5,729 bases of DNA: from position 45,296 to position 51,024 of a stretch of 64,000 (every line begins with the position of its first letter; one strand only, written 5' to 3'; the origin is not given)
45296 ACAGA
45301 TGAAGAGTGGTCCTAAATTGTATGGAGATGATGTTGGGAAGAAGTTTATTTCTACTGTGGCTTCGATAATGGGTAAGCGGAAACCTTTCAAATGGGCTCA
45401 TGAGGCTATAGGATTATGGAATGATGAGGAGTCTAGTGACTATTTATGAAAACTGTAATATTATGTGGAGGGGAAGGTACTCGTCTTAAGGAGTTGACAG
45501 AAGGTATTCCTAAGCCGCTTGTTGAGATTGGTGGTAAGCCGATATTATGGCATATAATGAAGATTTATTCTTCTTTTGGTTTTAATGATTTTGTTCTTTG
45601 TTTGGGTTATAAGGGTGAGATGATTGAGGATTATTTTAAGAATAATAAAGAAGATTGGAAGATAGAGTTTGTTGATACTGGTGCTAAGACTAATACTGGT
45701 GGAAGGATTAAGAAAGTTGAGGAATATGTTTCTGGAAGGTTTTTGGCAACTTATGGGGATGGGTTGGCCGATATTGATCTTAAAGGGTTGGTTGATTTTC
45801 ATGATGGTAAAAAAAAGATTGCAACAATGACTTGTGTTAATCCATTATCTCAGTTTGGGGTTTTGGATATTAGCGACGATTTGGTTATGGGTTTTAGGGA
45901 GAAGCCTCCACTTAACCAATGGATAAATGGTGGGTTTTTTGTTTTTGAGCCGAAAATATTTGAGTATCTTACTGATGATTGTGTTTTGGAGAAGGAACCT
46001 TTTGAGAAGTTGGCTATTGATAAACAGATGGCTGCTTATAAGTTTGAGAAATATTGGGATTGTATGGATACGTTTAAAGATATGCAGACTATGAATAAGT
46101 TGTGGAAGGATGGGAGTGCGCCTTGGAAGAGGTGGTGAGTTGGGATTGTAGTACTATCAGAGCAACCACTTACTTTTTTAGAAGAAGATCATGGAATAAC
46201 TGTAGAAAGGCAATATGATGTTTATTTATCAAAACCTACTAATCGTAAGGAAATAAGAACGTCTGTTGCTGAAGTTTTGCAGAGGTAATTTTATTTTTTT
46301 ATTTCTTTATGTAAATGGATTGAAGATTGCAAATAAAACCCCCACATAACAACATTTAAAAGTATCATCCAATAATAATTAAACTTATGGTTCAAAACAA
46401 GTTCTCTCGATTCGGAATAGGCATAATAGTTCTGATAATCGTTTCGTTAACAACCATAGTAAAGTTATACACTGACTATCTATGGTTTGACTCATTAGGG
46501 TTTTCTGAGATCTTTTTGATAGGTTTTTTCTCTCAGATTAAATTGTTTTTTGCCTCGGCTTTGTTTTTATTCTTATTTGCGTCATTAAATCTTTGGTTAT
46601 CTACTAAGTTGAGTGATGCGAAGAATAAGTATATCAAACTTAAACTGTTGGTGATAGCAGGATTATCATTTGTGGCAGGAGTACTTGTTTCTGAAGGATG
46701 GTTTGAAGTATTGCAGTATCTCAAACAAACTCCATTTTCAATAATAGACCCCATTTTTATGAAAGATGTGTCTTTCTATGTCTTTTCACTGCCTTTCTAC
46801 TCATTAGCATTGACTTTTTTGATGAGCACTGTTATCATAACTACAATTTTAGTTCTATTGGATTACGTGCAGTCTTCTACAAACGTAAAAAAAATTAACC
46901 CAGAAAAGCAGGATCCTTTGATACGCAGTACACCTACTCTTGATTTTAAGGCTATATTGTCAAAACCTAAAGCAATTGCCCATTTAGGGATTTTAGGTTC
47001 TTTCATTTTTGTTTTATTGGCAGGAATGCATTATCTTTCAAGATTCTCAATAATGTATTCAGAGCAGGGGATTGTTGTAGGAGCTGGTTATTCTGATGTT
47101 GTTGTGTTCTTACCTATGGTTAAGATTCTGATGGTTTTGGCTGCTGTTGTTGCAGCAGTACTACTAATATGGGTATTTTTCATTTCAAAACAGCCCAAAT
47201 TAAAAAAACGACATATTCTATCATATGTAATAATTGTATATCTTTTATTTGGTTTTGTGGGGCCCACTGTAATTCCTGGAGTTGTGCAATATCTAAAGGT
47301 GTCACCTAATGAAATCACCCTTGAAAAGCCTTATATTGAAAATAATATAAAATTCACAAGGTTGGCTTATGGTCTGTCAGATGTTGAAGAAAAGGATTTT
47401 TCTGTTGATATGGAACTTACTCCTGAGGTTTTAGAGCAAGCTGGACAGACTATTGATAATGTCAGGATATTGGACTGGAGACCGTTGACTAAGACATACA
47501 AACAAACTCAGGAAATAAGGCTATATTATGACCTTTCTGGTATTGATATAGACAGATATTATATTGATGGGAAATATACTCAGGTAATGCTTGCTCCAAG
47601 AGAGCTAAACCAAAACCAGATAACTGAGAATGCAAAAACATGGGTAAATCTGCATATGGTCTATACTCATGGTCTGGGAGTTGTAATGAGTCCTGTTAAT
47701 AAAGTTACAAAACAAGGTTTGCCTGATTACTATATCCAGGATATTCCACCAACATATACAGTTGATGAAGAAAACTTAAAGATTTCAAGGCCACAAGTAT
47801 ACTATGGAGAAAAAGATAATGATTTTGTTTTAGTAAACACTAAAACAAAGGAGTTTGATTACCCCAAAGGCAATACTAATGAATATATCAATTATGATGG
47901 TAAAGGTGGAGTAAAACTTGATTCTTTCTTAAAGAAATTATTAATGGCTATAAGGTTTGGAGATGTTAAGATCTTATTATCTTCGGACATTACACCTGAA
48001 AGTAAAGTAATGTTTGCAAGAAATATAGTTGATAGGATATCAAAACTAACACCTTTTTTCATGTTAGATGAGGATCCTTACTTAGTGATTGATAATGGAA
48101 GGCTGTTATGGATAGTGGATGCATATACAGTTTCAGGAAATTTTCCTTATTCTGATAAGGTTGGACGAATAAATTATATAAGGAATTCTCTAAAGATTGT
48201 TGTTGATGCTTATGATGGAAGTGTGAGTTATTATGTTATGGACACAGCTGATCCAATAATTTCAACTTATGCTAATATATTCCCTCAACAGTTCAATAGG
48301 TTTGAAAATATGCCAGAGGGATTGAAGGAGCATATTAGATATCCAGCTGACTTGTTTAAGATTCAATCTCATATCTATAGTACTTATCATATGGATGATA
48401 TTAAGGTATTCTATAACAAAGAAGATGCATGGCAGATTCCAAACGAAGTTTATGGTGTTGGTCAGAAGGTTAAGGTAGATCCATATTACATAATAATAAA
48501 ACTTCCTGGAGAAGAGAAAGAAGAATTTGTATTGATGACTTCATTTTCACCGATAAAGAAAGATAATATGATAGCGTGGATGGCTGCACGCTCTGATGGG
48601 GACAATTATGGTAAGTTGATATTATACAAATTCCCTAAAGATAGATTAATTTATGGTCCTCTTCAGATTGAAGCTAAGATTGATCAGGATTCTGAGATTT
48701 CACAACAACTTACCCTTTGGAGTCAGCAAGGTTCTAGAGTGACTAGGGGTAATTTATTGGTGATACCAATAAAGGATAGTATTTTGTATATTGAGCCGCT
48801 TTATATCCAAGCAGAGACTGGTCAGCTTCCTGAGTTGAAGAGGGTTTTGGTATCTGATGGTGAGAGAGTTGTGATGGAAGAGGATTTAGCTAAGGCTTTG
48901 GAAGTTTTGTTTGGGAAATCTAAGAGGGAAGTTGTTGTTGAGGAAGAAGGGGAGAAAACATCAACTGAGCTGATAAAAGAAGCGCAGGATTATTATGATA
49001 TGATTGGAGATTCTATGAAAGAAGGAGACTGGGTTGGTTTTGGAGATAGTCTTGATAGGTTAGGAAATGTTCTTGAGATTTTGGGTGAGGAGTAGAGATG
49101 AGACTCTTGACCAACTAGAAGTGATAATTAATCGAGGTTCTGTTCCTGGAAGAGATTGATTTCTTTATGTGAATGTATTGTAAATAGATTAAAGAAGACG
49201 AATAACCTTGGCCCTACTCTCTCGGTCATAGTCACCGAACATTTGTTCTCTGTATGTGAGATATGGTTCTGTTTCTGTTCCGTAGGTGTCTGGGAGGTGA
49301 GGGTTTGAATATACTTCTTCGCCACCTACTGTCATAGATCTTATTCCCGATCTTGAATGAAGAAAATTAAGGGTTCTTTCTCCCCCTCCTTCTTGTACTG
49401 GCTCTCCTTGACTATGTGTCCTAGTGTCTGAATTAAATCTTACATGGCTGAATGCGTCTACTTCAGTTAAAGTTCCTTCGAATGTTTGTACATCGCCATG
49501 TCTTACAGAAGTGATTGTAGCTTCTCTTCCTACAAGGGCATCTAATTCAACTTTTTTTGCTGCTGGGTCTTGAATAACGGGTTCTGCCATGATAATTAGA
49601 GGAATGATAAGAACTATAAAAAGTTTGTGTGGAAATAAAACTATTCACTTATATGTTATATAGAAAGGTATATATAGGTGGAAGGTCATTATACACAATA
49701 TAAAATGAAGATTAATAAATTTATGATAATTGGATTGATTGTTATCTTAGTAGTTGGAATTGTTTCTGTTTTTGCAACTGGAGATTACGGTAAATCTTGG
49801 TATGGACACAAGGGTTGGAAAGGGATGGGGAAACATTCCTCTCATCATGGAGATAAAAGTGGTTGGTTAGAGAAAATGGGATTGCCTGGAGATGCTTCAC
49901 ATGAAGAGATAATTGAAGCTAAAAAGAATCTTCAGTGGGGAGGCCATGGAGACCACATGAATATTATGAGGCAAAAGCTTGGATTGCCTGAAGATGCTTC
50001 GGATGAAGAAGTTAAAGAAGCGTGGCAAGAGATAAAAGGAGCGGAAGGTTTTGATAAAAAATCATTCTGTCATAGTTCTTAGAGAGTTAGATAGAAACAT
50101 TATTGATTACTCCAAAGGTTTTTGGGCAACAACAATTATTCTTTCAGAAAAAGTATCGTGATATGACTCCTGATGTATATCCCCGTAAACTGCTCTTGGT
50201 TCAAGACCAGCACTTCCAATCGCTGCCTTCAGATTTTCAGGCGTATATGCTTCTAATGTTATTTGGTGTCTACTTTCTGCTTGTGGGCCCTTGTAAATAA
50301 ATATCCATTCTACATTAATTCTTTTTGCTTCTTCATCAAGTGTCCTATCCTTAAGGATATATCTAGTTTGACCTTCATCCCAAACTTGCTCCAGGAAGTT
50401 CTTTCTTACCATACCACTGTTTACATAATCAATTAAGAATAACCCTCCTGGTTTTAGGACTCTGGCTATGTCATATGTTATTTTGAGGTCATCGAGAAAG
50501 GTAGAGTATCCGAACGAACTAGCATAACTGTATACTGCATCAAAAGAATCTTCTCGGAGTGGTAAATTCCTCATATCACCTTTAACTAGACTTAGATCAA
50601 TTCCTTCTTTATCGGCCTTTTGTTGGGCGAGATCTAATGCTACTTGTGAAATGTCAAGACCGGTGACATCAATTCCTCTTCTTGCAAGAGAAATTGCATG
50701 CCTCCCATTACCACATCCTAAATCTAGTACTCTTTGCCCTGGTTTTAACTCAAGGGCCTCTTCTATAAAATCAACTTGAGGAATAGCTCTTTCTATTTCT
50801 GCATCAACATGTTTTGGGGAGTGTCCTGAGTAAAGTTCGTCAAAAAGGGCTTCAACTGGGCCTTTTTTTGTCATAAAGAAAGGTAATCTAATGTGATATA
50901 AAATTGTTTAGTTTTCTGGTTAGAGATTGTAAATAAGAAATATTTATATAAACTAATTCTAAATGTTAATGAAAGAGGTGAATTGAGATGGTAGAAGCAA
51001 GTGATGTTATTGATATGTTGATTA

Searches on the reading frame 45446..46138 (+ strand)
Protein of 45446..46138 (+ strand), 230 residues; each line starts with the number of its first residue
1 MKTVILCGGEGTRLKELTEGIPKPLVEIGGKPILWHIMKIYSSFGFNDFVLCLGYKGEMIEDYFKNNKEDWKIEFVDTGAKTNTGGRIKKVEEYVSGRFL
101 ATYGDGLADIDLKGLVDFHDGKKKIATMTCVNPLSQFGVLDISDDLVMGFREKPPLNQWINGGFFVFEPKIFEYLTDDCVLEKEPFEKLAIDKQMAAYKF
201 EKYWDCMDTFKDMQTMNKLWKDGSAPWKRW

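Call 19: search_protein_families(library=pfam, proteins=[window:45446-46138:+], max_evalue=0.001)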
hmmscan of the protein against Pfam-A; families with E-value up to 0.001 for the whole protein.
window:45446-46138:+ (230 aa): 2 families
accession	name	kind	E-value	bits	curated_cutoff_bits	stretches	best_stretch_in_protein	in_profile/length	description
PF00483.29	NTP_transferase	-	9e-25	88.1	21.2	1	2-201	1-222/245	Nucleotidyl transferase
PF12804.13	NTP_transf_3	-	4.7e-08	33.8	27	1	4-63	2-54/160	MobA-like NTP transferase domain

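Call 77: search_solved_structures(query=window:45446-46138:+, max_evalue=0.00001)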
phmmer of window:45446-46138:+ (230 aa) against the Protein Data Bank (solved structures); distinct sequences matched with E-value up to 0.00001: 22.
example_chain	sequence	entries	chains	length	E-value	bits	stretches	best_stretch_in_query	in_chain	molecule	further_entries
1tzf_A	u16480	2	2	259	6.7e-65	222.1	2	66-230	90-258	Glucose-1-phosphate cytidylyltransferase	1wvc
6jq8_A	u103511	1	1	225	7.7e-23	84.4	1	3-177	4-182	Putative 6-deoxy-D-mannoheptose pathway protein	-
5xhw_A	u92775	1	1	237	9.2e-23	84.1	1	3-177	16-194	Putative 6-deoxy-D-mannoheptose pathway protein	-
8x7s_B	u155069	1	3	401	7.5e-21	77.8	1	1-178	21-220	UTP--glucose-1-phosphate uridylyltransferase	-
8yre_D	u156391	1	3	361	1.1e-19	74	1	1-222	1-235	Mannose-1-phosphate guanylyltransferase 1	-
7x8j_A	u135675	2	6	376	1.3e-19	73.8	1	1-222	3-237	Mannose-1-phosphate guanylyltransferase 1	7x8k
7d72_K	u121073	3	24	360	1.1e-18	70.8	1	1-215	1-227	Mannose-1-phosphate guanyltransferase beta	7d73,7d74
7whr_B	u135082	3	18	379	1.5e-15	60.5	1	1-211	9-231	Nucleotidyl transferase family protein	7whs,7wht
2xme_A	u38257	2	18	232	1e-10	44.6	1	1-218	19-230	CTP-INOSITOL-1-PHOSPHATE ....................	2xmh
1jyk_A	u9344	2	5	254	1.2e-10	44.4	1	2-94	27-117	CTP:phosphocholine Cytidylyltransferase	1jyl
4y7t_A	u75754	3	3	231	1.9e-10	43.7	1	1-115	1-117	Nucleotidyl transferase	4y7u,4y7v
3hl3_A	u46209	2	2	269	2.3e-10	43.5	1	1-177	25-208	Glucose-1-phosphate thymidylyltransferase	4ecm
4mnd_A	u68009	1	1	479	6.5e-10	42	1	1-219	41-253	CTP L-myo-inositol-1-phosphate cytidylyltransferase/CDP-L-myo-inositol myo-inositolphospho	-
8hhd_A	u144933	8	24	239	6.4e-09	38.8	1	1-121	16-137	Nucleotidyl transferase | N-acetylmuramate alpha-1-phosphate uridylyltransferase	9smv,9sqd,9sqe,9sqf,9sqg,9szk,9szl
4aaw_A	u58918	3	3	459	2.1e-08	37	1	4-139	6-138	BIFUNCTIONAL PROTEIN GLMU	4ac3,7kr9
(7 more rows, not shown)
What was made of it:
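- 42321..46138 (+): GT2 (42321-43058), Epimerase_2-like protein (44001-45449) and Glc-1-P cytidylyltransferase-like NTP transferase (45446-46138): the usual partners of Woesearchaeota hld operons. The NTP transferase best matches PDB 1TZF at 6.7e-65 (call 77).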

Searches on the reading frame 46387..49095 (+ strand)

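Call 19: search_protein_families(library=pfam, proteins=[window:46387-49095:+], max_evalue=0.001)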
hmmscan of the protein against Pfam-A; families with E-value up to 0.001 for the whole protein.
window:46387-49095:+ (902 aa): 1 family
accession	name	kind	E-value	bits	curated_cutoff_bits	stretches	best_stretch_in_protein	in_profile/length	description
PF03699.18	UPF0182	-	8e-282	937.4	27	1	11-778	5-770/770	Uncharacterised protein family (UPF0182)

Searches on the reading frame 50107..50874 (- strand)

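Call 74: search_protein_families(library=pfam, proteins=[window:50107-50874:-], max_evalue=0.001)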
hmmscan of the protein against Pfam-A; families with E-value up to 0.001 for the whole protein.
window:50107-50874:- (255 aa): 14 families
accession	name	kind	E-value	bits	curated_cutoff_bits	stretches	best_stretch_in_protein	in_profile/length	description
PF13649.12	Methyltransf_25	-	1.7e-24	86.8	27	1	49-144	1-97/97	Methyltransferase domain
PF08241.18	Methyltransf_11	-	2e-22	80.1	21.2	1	50-148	1-95/95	Methyltransferase domain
PF13847.12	Methyltransf_31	-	1.9e-21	76.7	27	1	44-166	2-124/145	Methyltransferase domain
PF01209.24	Ubie_methyltran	-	3.1e-15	56.6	20.1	1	35-148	37-151/233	ubiE/COQ5 methyltransferase family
PF13489.12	Methyltransf_23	-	1.2e-11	45.1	27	1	35-172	11-124/164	Methyltransferase domain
PF08242.18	Methyltransf_12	-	1.6e-11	45.2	30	1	50-146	1-98/98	Methyltransferase domain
PF02353.26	CMAS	-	1.6e-10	41.2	27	1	24-156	40-172/273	Mycolic acid cyclopropane synthetase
PF03848.20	TehB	-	4.7e-09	36.4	20.4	1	37-132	23-113/193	Tellurite resistance protein TehB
PF05175.20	MTS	-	3.5e-08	33.7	23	1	39-114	25-102/170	Methyltransferase small domain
PF05148.21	Methyltransf_8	-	5.7e-08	33.3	27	1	34-161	60-169/219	Hypothetical methyltransferase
PF05724.17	TPMT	-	8.5e-07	29.3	26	1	36-86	29-78/218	Thiopurine S-methyltransferase (TPMT)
PF06325.19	PrmA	-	2.3e-05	24.5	22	1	43-115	159-231/296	Ribosomal protein L11 methyltransferase (PrmA)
PF07021.18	MetW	-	5.5e-05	23.3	21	1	42-81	10-50/193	Methionine biosynthesis protein MetW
PF01135.25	PCMT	-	0.00049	20.4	20.3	0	35-99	63-131/210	Protein-L-isoaspartate(D-aspartate) O-methyltransferase (PCMT)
